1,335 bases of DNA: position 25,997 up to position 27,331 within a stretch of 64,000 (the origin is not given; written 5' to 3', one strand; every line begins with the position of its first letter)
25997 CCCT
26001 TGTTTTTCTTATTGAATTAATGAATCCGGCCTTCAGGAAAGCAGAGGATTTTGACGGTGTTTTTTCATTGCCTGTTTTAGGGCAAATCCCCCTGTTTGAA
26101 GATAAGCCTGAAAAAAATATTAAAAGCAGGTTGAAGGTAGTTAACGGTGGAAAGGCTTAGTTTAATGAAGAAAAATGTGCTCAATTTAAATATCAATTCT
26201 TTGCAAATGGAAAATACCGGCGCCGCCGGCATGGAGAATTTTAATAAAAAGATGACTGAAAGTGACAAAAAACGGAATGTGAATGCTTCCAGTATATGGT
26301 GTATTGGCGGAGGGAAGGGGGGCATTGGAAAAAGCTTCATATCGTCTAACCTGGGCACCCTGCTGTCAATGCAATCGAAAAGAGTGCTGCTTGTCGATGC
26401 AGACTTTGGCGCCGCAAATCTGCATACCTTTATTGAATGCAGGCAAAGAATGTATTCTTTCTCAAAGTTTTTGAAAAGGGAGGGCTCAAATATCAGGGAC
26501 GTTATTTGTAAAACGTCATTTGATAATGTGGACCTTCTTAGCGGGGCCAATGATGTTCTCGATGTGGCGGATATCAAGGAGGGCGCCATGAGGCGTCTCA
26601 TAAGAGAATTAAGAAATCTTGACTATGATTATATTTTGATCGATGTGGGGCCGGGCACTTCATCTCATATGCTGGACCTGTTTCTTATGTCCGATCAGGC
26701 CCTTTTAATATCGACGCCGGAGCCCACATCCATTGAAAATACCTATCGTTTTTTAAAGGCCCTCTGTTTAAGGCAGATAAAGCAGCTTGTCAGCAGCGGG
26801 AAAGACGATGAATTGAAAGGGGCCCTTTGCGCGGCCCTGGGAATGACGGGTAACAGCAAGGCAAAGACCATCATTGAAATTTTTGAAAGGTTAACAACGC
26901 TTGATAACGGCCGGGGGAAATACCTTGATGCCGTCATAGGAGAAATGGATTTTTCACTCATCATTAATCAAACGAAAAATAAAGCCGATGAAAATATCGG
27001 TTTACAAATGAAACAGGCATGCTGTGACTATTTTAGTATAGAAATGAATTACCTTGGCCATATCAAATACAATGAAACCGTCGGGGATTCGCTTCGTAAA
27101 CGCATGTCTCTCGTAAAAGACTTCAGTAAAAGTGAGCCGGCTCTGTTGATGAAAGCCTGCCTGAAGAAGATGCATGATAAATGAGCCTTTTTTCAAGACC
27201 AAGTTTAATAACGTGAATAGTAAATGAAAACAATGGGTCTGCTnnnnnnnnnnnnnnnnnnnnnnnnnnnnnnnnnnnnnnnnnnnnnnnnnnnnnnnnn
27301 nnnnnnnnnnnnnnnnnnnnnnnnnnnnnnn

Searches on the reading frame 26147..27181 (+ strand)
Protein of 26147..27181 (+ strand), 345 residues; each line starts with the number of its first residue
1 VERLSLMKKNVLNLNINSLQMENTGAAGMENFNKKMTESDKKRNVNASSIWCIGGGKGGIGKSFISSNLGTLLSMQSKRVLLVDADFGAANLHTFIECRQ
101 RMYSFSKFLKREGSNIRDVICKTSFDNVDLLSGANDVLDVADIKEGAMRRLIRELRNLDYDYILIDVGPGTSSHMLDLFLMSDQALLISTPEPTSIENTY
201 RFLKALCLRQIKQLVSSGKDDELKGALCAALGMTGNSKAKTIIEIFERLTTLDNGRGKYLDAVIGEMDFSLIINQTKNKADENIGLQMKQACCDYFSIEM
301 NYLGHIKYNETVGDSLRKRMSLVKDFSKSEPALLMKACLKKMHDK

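Call 4: search_protein_families(library=pfam, proteins=[window:26147-27181:+], max_evalue=1)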
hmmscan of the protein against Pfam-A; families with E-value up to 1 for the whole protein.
window:26147-27181:+ (345 aa): 7 families
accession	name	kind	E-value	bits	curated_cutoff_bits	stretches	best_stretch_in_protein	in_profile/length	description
PF13614.12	AAA_31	-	7.6e-18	65.5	27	1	52-205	5-163/177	AAA domain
PF10609.15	ParA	-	9.5e-16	58.4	27.1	1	49-202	4-156/246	NUBPL iron-transfer P-loop NTPase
PF01656.29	CbiA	-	3.3e-13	50.1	25.4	1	52-320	2-123/125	CobQ/CobB/MinD/ParA nucleotide binding domain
PF02374.21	ArsA_ATPase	-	3.3e-07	30.2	24.3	1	52-86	4-38/305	Anion-transporting ATPase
PF06564.18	CBP_BcsQ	-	2.2e-05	24.5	21.3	1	51-194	4-150/234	Cellulose biosynthesis protein BcsQ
PF09140.17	MipZ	-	3.4e-05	23.7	20.7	1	53-177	5-116/262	ATPase MipZ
PF00142.24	Fer4_NifH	-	0.00021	21.3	25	1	56-95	7-46/271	4Fe-4S iron sulfur cluster binding proteins, NifH/frxC family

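Call 5: search_protein_families(library=ncbifam, proteins=[window:26147-27181:+], max_evalue=1)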
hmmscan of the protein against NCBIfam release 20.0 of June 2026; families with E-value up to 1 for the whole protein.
window:26147-27181:+ (345 aa): 33 families (the best 25 are shown)
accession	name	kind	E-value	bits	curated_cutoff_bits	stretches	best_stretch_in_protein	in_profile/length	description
TIGR01968.1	minD_bact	equivalog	2.6e-22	79.4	212.9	1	50-211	3-163/261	septum site-determining protein MinD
TIGR01969.1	minD_arch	subfamily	1.9e-19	69.8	201.75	1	52-201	4-150/251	cell division ATPase MinD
NF008079.0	PRK10818.1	equivalog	1.1e-14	54.4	508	1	50-208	4-162/270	septum site-determining protein MinD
NF041136.1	MrpORP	equivalog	9.4e-13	48.2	450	1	53-201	10-158/365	iron-sulfur cluster carrier protein MrpORP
TIGR01007.1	eps_fam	subfamily_domain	1.2e-11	44.6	108.05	1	52-169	21-137/204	polysaccharide biosynthesis tyrosine autokinase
TIGR03018.1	pepcterm_TyrKin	hypoth_equivalog_domain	1.4e-11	44.2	230.65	1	45-215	32-205/207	XrtA-associated tyrosine autokinase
NF047398.1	AAA_KGGVGR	domain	3.5e-10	40.5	90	2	56-112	10-68/190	KGGVGR-motif variant AAA ATPase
NF041546.1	ParA_partition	equivalog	1.4e-09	37.8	180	1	57-205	8-122/203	ParA family partition ATPase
NF008568.0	PRK11519.1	equivalog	5.1e-09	34.9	1068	1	50-169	528-645/720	tyrosine-protein kinase Wzc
TIGR01005.1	eps_transp_fam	subfamily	9.8e-08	30.6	411.7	1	30-169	528-665/754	exopolysaccharide transport protein family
NF008669.0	PRK11670.1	equivalog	5.4e-07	28.8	348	1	48-178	107-234/369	iron-sulfur cluster carrier protein ApbC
TIGR03371.1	cellulose_yhjQ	equivalog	7.8e-07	28.8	157.85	1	53-197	6-152/246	cellulose biosynthesis protein BcsQ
TIGR00345.1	GET3_arsA_TRC40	subfamily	3.1e-06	26.9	135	1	55-92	3-39/299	TRC40/GET3/ArsA family transport-energizing ATPase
NF033200.1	F430_CfbC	exception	1.6e-05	24.4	402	1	56-129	7-79/260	Ni-sirohydrochlorin a,c-diamide reductive cyclase ATP-dependent reductase subunit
NF041283.1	PrgP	equivalog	2.1e-05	24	400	1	57-205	11-169/297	ParA superfamily DNA segregation protein PrgP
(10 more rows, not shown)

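Call 47: search_solved_structures(query=window:26147-27181:+, max_evalue=0.000001, show_alignments=1)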
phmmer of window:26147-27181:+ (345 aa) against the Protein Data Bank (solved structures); distinct sequences matched with E-value up to 0.000001: 13.
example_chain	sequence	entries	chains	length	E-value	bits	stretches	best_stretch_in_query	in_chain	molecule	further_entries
5j1j_A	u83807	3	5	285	7.3e-17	64.6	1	49-206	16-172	Site-determining protein | Transcriptional antiactivator FleN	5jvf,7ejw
1g3q_A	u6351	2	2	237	6.3e-16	61.5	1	52-201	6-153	CELL DIVISION INHIBITOR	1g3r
8pb9_A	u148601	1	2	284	8.5e-16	61.1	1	48-206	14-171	Antiactivator FleN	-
8p53_A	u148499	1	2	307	1.1e-15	60.8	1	48-206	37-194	Antiactivator FleN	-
6riq_C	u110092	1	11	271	1.1e-15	60.8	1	50-209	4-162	Site-determining protein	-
4v03_A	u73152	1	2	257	3.3e-15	59.2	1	51-243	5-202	SITE-DETERMINING PROTEIN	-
1ion_A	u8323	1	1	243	9.3e-15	57.7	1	52-201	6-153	PROBABLE CELL DIVISION INHIBITOR MIND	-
4rz2_A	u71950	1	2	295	2.2e-14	56.5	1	52-205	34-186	Site-determining protein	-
4v02_A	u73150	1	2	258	4.5e-14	55.5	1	51-242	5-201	SITE-DETERMINING PROTEIN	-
3q9l_A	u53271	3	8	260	1.9e-13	53.4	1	51-209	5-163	Septum site-determining protein minD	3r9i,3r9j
4rz3_A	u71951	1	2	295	2.9e-13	52.8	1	52-205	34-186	Site-determining protein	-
3vx3_A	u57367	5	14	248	1.2e-08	37.6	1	52-204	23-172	ATPase involved in chromosome partitioning, ParA/MinD family, Mrp homolog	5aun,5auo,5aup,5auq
3k9g_A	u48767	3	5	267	1e-07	34.6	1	49-199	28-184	PF-32 protein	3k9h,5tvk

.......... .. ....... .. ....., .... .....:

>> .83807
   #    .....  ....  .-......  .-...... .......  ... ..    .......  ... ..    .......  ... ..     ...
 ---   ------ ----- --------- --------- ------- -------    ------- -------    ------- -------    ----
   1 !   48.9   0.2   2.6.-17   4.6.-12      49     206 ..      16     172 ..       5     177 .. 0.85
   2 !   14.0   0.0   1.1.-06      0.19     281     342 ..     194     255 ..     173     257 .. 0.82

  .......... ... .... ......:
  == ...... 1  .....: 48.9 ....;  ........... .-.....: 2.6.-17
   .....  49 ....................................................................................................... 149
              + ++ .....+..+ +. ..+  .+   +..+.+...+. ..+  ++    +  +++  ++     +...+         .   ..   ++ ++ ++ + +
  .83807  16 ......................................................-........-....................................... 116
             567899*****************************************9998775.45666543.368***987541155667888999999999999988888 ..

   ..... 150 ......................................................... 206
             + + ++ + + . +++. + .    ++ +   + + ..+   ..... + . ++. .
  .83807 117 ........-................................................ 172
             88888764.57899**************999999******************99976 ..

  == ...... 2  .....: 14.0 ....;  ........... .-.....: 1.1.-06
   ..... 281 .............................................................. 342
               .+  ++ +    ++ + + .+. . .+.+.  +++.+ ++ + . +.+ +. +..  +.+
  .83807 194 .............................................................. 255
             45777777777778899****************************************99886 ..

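Call 51: find_related_loci(query=A3, collection=metagenome_contigs, flank=4000)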
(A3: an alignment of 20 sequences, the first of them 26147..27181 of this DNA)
Query A3 (345 aa) in metagenome_contigs; peptide patterns used: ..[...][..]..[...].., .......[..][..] (x = any residue, [..] = any of these).
600 stretches matched a pattern (row limit reached: there are more); 310 encode a relative of the query (tblastn E <= 1e-3); the best 80 are kept; 80 distinct loci.
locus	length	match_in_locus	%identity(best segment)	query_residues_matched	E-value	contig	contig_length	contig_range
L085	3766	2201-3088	41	46-344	6e-64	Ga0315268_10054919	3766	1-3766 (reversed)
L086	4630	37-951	40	34-345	1e-59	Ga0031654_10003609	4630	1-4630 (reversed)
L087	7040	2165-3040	33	50-345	5e-54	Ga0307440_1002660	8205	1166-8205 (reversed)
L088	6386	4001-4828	39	49-331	6e-54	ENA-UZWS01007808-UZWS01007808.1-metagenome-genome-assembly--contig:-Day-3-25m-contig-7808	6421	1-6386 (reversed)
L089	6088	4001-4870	37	41-338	3e-53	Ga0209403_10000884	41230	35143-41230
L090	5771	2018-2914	34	39-344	3e-51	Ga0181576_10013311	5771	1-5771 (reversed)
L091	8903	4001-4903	34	19-329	1e-48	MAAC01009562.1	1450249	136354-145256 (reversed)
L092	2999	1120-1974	36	48-336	1e-48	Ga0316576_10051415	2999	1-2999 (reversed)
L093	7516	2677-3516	36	48-330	8e-48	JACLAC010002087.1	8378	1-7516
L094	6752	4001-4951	32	13-330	3e-47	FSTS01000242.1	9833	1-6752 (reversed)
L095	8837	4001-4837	32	60-342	3e-46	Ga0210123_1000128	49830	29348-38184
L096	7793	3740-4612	34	50-344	3e-45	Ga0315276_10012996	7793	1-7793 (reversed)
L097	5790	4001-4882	30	45-342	4e-45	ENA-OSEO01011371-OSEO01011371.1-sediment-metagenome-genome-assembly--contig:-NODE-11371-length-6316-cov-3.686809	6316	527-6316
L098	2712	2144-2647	52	50-217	2e-43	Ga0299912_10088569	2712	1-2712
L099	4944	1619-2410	34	59-330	4e-43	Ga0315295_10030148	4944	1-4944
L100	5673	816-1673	34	41-330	3e-43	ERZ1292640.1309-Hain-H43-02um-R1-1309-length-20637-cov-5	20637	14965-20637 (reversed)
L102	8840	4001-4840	28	60-342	3e-42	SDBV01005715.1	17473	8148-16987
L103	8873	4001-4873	32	46-336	3e-41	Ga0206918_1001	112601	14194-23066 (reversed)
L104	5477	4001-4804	33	59-329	6e-41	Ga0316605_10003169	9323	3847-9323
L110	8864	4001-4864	29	21-319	3e-38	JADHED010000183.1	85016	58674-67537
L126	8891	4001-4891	28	25-322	2e-32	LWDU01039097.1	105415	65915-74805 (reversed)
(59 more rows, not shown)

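Call 56: search_protein_families(library=pfam, proteins=[L085:3105-3716:+, L091:4973-5650:+, L094:5042-5911:+, L100:1766-2566:+, L088:4930-5739:+, L102:4922-5584:+, L126:5031-5666:+, L095:4874-5515:+, L103:4923-5582:+, L110:5121-5729:+], max_evalue=0.01)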
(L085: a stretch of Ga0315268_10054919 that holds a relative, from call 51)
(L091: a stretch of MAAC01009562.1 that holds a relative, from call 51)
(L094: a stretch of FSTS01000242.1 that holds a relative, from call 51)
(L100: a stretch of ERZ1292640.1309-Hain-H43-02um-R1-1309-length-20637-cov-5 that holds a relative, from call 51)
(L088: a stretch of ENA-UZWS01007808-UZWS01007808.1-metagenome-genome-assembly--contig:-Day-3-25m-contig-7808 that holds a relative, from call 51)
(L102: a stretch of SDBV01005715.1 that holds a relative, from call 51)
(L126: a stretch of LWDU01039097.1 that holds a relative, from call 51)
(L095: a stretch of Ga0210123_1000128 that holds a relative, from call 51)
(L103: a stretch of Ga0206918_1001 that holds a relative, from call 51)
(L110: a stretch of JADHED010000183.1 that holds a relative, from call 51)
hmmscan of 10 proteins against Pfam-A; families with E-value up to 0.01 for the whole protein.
L085:3105-3716:+ (204 aa): 3 families
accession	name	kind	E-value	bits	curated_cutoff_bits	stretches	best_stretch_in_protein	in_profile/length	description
PF13413.12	HTH_25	-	4.3e-23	81.4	24.6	1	130-190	2-62/62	Helix-turn-helix domain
PF00226.36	DnaJ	-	6e-11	42.7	27.8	1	15-82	1-63/63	DnaJ domain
PF12844.13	HTH_19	-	1.4e-06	28.5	30.2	1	127-194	1-62/64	Helix-turn-helix domain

L091:4973-5650:+ (226 aa): 4 families
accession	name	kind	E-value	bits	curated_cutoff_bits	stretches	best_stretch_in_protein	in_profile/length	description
PF13413.12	HTH_25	-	1.1e-17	64.1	24.6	1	153-211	2-60/62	Helix-turn-helix domain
PF12844.13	HTH_19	-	2.6e-09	37.3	30.2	1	150-215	1-60/64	Helix-turn-helix domain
PF00226.36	DnaJ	-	4.4e-08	33.6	27.8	1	6-73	1-63/63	DnaJ domain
PF13560.12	HTH_31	-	0.0098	16.6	27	0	150-184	3-37/64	Helix-turn-helix domain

L094:5042-5911:+ (290 aa): 3 families
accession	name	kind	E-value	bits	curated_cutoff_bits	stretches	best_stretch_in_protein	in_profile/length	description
PF13413.12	HTH_25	-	9.9e-18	64.2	24.6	1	210-269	2-61/62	Helix-turn-helix domain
PF00226.36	DnaJ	-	1.3e-10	41.7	27.8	1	8-75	1-63/63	DnaJ domain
PF12844.13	HTH_19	-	7e-06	26.3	30.2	1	207-269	1-57/64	Helix-turn-helix domain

L100:1766-2566:+ (267 aa): 5 families
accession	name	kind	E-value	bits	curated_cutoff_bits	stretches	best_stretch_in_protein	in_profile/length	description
PF13413.12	HTH_25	-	1.3e-19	70.2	24.6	1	193-253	2-62/62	Helix-turn-helix domain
PF00226.36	DnaJ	-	3.3e-12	46.8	27.8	1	8-75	1-63/63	DnaJ domain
PF12844.13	HTH_19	-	2.9e-11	43.6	30.2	1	190-254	1-59/64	Helix-turn-helix domain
PF13560.12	HTH_31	-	0.00089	20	27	1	190-223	3-36/64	Helix-turn-helix domain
PF01381.28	HTH_3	-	0.00095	19.6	23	1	193-223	1-31/55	Helix-turn-helix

L088:4930-5739:+ (270 aa): 3 families
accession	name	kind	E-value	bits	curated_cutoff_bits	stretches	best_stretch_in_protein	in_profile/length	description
PF13413.12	HTH_25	-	8.2e-14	51.6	24.6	1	193-252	2-61/62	Helix-turn-helix domain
PF00226.36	DnaJ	-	7.3e-09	36.1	27.8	1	15-82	1-63/63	DnaJ domain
PF12844.13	HTH_19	-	5.4e-06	26.7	30.2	1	190-234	1-44/64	Helix-turn-helix domain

L102:4922-5584:+ (221 aa): 4 families
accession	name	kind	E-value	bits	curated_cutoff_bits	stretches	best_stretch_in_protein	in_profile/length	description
PF13413.12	HTH_25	-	2.6e-19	69.3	24.6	1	136-196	1-61/62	Helix-turn-helix domain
PF00226.36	DnaJ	-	1.8e-07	31.6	27.8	1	8-75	1-63/63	DnaJ domain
PF12844.13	HTH_19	-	0.00021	21.6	30.2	1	134-193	1-54/64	Helix-turn-helix domain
PF13560.12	HTH_31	-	0.00065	20.4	27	1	134-168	3-37/64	Helix-turn-helix domain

L126:5031-5666:+ (212 aa): 3 families
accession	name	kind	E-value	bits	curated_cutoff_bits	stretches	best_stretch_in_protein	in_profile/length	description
PF13413.12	HTH_25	-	1.7e-17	63.4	24.6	1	127-185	1-59/62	Helix-turn-helix domain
PF00226.36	DnaJ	-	9.7e-09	35.7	27.8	1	8-75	1-63/63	DnaJ domain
PF12844.13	HTH_19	-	0.0014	18.9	30.2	1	125-166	1-41/64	Helix-turn-helix domain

L095:4874-5515:+ (214 aa): 3 families
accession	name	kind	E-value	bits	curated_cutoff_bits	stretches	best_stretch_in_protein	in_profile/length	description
PF13413.12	HTH_25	-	3.7e-14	52.7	24.6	1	142-199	2-59/62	Helix-turn-helix domain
PF00226.36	DnaJ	-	2e-09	37.8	27.8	1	10-76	2-63/63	DnaJ domain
PF12844.13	HTH_19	-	1.7e-05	25.1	30.2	1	139-198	1-54/64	Helix-turn-helix domain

L103:4923-5582:+ (220 aa): 4 families
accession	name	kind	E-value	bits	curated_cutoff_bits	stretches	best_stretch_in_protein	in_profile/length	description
PF13413.12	HTH_25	-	3.5e-17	62.4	24.6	1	145-201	3-59/62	Helix-turn-helix domain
PF00226.36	DnaJ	-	1.3e-10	41.7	27.8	1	10-76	2-63/63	DnaJ domain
PF12844.13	HTH_19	-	1.8e-06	28.2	30.2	1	143-208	3-62/64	Helix-turn-helix domain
PF01381.28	HTH_3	-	0.00041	20.7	23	1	144-174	1-31/55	Helix-turn-helix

L110:5121-5729:+ (203 aa): 3 families
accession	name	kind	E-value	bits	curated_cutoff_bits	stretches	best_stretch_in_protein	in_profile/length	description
PF13413.12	HTH_25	-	9.7e-17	61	24.6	1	130-189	1-60/62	Helix-turn-helix domain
PF00226.36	DnaJ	-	1.2e-08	35.4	27.8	1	4-71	1-63/63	DnaJ domain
PF12844.13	HTH_19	-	2.2e-07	31.1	30.2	1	128-191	1-58/64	Helix-turn-helix domain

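Call 59: search_protein_families(library=pfam, proteins=[L091:3165-3824:-, L091:5655-6635:+, L091:6638-7216:+, L091:7228-8370:+, L110:1596-3284:+, L110:3288-4013:+, L110:5738-6724:+, L110:6715-7395:+, L103:3300-3956:-, L103:5637-6647:+], max_evalue=0.0001)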
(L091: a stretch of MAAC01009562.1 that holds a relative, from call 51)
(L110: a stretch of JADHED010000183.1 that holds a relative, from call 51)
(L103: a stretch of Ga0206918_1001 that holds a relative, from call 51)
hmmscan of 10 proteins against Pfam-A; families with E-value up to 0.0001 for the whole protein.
L091:3165-3824:- (219 aa): 1 family
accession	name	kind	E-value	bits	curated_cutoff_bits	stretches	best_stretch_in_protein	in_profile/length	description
PF01148.25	CTP_transf_1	-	2.1e-05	24.9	24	1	67-188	96-217/264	Cytidylyltransferase family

L091:5655-6635:+ (327 aa): 1 family
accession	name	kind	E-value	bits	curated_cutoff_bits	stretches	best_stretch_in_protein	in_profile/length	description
PF00849.27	PseudoU_synth_2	-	1.6e-32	113.3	26.8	1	98-253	1-152/152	RNA pseudouridylate synthase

L091:6638-7216:+ (193 aa): 1 family
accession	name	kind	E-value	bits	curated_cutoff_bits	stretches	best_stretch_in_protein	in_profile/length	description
PF02578.20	Cu-oxidase_4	-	4.1e-22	79.2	22.9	1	24-181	43-227/238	Multi-copper polyphenol oxidoreductase laccase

L091:7228-8370:+ (381 aa): 4 families
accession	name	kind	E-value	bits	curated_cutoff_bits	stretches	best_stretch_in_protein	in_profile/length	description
PF07884.19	VKOR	-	8.7e-17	62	27.5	1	17-144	2-132/134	Vitamin K epoxide reductase family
PF13462.12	Thioredoxin_4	-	4.5e-15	56.6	23.2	1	220-368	11-158/165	Thioredoxin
PF01323.26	DSBA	-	2.2e-09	37.8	25.6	1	226-369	2-186/191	DSBA-like thioredoxin domain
PF13098.12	Thioredoxin_2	-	3.5e-05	24.5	27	0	312-369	37-100/104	Thioredoxin-like domain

L110:1596-3284:+ (563 aa): 6 families
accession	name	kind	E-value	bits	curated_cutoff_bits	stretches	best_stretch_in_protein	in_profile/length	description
PF02163.28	Peptidase_M50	-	4.9e-71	239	27.2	1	18-547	2-221/221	Peptidase family M50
PF17820.7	PDZ_6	-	5.4e-32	109.7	27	2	137-190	1-54/54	PDZ domain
PF13180.12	PDZ_2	-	3.5e-29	101.4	27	3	320-391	7-78/80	PDZ domain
PF00595.29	PDZ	-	8.1e-25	87.5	23.2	2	321-380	23-80/81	PDZ domain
PF21558.3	Pept_S41_N_bact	-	1.1e-11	44.9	27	0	331-363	8-40/87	Bacteroidetes, Peptidase, S41 family, N-terminal domain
PF14685.13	PDZ_Tricorn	-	2.1e-09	37.7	25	0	151-196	37-84/88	Tricorn protease PDZ domain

L110:3288-4013:+ (242 aa): 1 family
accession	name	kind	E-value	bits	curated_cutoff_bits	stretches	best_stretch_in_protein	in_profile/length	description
PF00814.31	TsaD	-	2.9e-20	73.5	24.8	1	32-231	26-261/264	tRNA N6-adenosine threonylcarbamoyltransferase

L110:5738-6724:+ (329 aa): 2 families
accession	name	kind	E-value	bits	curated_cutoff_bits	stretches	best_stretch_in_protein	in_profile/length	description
PF00849.27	PseudoU_synth_2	-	1.5e-33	116.7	26.8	1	89-257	1-151/152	RNA pseudouridylate synthase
PF01479.30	S4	-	3.5e-14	52.7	22.8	1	17-62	2-48/48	S4 domain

L110:6715-7395:+ (227 aa): 1 family
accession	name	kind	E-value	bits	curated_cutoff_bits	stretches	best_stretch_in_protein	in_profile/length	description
PF02578.20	Cu-oxidase_4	-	1.7e-40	139.4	22.9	1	28-224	34-237/238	Multi-copper polyphenol oxidoreductase laccase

L103:3300-3956:- (218 aa): 0 families

L103:5637-6647:+ (337 aa): 1 family
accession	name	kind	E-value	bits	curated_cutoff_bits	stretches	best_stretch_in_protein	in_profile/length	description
PF00849.27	PseudoU_synth_2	-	1.2e-32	113.7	26.8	1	99-262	1-152/152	RNA pseudouridylate synthase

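Call 73: find_homologous_proteins(query=L091:4973-5650:+, max_evalue=1e-8)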
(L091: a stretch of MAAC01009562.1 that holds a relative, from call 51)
Query L091:4973-5650:+ (226 aa): 1148 proteins with E <= 1e-8 among 1550 candidates; the best 120 are listed.
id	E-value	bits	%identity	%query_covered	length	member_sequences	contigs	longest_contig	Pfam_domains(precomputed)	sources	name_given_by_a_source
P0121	4.4e-142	489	100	100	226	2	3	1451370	PF12844.14,PF00226.37,PF13413.13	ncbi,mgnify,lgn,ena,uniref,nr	ncbi:hypothetical protein A9Q84_07725 [Halobacteriovorax marinus]|mgnify:CR=1 FL=1|uniref:J domain-c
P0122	4.7e-129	446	91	100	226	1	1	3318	PF12844.14,PF00226.37,PF13413.13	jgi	-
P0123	5.9e-121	420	86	100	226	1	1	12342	PF12844.14,PF00226.37,PF13413.13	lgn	-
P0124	6.0e-112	391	81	100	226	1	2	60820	PF12844.14,PF00226.37,PF13413.13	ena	-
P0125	2.3e-111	389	81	100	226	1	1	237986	PF12844.14,PF00226.37,PF13413.13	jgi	jgi:DnaJ-class molecular chaperone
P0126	1.9e-108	379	78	100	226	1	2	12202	PF12844.14,PF00226.37,PF13413.13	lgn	-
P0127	2.2e-107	376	78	100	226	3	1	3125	PF12844.14,PF00226.37,PF13413.13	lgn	-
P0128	1.5e-106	373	77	100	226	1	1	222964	PF12844.14,PF00226.37,PF13413.13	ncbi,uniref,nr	ncbi:RodZ family helix-turn-helix domain-containing protein [Halobacteriovorax sp. HLS]|uniref:helix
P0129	2.8e-106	372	75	100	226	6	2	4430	PF12844.14,PF00226.37,PF13413.13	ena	-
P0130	4.8e-105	368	75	100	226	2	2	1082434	PF12844.14,PF00226.37,PF13413.13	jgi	-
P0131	8.1e-105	367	76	100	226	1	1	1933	PF12844.14,PF00226.37,PF13413.13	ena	-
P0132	2.0e-104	366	75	100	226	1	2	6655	PF12844.14,PF00226.37,PF13413.13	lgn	-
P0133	4.3e-104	365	75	100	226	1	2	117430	PF12844.14,PF00226.37,PF13413.13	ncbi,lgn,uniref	ncbi:helix-turn-helix domain-containing protein [Halobacteriovorax sp.]|uniref:helix-turn-helix doma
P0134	6.8e-82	292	64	97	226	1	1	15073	PF12844.14,PF00226.37,PF13413.13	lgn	-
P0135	8.6e-81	289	64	99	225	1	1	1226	PF12844.14,PF00226.37,PF13413.13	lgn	-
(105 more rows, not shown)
